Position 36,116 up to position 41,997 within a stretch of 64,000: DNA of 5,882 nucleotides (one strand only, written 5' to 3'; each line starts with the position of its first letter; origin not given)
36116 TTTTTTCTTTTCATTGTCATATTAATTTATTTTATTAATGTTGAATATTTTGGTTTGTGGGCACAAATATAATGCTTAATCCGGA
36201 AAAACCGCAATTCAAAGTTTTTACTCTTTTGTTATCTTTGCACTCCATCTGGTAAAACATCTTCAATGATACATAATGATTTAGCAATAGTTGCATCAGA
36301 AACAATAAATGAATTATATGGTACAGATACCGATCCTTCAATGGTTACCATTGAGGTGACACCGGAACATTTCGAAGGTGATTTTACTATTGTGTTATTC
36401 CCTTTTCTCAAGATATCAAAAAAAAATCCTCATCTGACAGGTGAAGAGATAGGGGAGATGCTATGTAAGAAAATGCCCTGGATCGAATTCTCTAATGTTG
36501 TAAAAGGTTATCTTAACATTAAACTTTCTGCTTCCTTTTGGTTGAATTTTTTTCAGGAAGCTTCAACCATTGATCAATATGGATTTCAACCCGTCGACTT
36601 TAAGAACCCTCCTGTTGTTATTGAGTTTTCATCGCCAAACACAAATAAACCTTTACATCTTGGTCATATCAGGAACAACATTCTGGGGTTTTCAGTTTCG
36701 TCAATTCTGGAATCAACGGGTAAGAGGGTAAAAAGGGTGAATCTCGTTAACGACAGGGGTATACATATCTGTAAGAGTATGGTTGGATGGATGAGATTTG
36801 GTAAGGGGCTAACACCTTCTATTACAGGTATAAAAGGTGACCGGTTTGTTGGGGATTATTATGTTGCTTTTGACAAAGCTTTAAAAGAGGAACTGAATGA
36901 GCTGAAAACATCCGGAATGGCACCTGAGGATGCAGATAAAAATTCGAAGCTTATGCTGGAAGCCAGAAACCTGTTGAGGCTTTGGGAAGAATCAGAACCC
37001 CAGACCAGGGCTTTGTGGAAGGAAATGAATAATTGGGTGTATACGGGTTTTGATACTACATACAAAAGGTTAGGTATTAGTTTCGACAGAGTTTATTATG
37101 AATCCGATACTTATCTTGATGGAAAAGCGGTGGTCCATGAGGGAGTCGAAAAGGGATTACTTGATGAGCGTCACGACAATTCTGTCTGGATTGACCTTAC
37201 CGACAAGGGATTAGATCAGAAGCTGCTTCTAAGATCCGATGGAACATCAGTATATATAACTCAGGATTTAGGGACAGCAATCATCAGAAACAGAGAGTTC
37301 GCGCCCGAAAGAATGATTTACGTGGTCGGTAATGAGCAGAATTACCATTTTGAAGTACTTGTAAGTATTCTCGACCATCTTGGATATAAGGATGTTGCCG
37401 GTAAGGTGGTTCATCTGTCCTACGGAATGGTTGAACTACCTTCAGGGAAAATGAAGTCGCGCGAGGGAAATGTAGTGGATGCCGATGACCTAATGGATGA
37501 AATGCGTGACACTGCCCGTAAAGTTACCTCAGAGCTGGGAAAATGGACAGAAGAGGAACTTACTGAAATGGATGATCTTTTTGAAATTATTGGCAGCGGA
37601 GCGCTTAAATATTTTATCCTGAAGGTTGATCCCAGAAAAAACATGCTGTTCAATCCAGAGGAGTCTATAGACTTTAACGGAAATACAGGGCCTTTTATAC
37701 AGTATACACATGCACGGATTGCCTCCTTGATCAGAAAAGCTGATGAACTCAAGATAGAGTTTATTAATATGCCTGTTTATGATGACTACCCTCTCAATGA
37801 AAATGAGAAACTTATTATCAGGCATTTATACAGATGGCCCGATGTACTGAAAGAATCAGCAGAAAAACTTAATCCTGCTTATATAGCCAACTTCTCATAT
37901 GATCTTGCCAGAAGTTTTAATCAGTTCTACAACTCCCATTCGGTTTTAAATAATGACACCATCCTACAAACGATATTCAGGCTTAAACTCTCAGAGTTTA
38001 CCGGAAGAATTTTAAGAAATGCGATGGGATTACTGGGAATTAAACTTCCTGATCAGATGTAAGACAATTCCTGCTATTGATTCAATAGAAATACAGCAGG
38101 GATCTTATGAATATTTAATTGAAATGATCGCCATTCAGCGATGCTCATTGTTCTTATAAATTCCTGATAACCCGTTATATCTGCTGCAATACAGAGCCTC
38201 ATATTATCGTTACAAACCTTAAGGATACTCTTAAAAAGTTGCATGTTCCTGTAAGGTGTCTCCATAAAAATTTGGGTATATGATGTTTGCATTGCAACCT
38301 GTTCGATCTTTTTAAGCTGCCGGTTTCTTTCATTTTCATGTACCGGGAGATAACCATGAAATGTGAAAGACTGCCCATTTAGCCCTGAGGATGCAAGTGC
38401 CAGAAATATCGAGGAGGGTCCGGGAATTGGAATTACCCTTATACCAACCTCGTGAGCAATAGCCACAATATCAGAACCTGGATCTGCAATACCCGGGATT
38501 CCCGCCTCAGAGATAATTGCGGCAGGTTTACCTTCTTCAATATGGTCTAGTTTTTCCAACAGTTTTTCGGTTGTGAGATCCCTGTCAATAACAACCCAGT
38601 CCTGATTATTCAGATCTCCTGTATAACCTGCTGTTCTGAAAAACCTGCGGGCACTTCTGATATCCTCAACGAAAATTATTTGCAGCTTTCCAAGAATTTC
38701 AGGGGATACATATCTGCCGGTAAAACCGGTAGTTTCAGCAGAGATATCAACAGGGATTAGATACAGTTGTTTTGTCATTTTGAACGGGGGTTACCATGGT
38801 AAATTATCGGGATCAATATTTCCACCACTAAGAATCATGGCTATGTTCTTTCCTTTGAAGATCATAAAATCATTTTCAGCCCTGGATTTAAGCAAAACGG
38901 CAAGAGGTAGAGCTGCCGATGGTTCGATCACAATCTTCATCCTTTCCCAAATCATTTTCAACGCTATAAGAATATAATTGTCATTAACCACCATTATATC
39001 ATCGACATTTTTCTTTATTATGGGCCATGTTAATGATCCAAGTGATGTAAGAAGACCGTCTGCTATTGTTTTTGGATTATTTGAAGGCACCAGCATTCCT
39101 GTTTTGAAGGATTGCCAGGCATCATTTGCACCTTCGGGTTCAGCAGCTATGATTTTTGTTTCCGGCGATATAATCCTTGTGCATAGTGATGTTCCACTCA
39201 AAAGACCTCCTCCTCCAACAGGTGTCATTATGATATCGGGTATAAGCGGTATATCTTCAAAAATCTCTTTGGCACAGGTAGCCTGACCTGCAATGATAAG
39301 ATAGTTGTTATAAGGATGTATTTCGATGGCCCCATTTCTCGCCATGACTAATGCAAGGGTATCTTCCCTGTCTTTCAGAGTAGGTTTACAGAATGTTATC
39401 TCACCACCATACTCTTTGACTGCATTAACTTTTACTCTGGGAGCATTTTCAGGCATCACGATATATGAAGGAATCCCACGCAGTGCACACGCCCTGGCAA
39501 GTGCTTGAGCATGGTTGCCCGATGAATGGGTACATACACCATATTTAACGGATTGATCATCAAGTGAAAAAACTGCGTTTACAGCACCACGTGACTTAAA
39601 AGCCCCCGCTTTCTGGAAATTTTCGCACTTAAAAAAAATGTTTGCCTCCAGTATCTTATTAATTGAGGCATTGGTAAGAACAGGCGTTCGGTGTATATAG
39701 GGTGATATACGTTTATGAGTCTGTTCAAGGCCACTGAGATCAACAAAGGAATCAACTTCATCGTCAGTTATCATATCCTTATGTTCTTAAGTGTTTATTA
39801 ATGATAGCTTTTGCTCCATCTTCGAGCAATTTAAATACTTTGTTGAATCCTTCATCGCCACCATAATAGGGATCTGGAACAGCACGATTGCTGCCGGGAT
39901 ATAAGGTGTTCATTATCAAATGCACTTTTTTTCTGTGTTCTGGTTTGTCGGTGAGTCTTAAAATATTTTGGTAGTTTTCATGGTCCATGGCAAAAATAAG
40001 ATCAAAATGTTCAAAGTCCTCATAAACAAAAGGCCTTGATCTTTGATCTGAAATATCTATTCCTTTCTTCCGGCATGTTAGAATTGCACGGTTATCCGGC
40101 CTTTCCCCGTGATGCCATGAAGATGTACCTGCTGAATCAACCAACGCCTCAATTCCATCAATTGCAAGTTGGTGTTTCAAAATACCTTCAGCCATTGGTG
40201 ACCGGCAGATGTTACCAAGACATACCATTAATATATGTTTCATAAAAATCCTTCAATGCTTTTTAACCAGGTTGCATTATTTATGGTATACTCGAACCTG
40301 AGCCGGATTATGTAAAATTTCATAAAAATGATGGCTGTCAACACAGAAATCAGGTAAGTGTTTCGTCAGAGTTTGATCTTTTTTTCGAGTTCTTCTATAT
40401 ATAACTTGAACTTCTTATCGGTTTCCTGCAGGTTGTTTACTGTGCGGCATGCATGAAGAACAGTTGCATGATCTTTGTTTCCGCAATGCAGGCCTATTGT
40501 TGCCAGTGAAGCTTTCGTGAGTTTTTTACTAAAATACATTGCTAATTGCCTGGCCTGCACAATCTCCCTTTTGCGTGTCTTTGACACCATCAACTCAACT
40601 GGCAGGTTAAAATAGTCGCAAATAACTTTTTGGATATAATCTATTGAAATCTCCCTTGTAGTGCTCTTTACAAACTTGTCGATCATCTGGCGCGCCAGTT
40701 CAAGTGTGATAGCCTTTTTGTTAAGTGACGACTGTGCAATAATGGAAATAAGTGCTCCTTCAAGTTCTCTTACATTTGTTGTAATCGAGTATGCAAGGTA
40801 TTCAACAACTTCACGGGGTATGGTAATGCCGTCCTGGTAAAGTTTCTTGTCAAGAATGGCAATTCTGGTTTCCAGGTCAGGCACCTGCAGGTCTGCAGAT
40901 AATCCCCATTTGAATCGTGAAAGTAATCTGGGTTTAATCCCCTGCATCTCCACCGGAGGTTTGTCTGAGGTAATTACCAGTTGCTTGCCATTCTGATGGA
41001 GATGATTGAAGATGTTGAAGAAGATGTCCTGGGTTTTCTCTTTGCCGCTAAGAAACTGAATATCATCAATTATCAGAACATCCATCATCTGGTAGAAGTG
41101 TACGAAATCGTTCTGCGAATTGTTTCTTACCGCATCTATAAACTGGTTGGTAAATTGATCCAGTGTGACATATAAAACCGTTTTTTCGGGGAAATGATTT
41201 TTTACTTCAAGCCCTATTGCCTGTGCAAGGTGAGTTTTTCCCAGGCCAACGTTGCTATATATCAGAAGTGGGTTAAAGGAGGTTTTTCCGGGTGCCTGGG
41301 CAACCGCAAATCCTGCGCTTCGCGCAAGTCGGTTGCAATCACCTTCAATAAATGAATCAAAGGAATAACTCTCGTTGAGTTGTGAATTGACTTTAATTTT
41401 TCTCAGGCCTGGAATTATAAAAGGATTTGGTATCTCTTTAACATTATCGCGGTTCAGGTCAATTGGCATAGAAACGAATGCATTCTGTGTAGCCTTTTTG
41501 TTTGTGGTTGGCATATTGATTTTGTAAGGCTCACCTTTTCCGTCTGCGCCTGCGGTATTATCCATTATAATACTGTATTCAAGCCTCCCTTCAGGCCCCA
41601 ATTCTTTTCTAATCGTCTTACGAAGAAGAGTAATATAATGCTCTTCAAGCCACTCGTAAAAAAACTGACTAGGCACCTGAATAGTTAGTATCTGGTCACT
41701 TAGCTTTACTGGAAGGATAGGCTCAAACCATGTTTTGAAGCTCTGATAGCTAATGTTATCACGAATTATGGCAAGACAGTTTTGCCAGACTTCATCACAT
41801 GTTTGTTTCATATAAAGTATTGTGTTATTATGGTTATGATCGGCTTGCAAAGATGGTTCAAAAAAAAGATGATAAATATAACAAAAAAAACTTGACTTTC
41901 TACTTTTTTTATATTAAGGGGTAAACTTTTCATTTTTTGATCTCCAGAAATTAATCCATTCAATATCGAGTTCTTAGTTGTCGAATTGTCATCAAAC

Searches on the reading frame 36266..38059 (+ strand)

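Call 70: search_protein_families(library=pfam, proteins=[window:36266-38059:+], max_evalue=0.00001)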
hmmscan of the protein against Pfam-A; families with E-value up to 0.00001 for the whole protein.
window:36266-38059:+ (598 aa): 2 families
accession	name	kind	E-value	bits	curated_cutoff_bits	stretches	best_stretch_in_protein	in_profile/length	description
PF00750.26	tRNA-synt_1d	-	4.9e-43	147.9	23.3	1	114-462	19-347/349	tRNA synthetases class I (R), catalytic domain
PF05746.21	DALR_1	-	1.4e-28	99.8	22.3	1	478-598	1-117/117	DALR anticodon binding domain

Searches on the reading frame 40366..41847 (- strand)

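Call 70: search_protein_families(library=pfam, proteins=[window:40366-41847:-], max_evalue=0.00001)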
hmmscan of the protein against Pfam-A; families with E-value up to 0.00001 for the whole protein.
window:40366-41847:- (493 aa): 4 families
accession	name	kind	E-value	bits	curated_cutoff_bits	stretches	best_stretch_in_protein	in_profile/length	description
PF00308.24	Bac_DnaA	-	1e-61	208.3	23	1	157-318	1-161/162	Bacterial DnaA ATPAse domain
PF08299.17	Bac_DnaA_C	-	4.2e-28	97.6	31.5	1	402-470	1-69/69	Bacterial dnaA protein helix-turn-helix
PF11638.13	DnaA_N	-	5.3e-18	64.9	24.6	1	19-79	2-63/65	DnaA N-terminal domain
PF01695.23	IstB_IS21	-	4.1e-09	36.7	24.1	1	196-297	97-195/238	IstB-like ATP binding protein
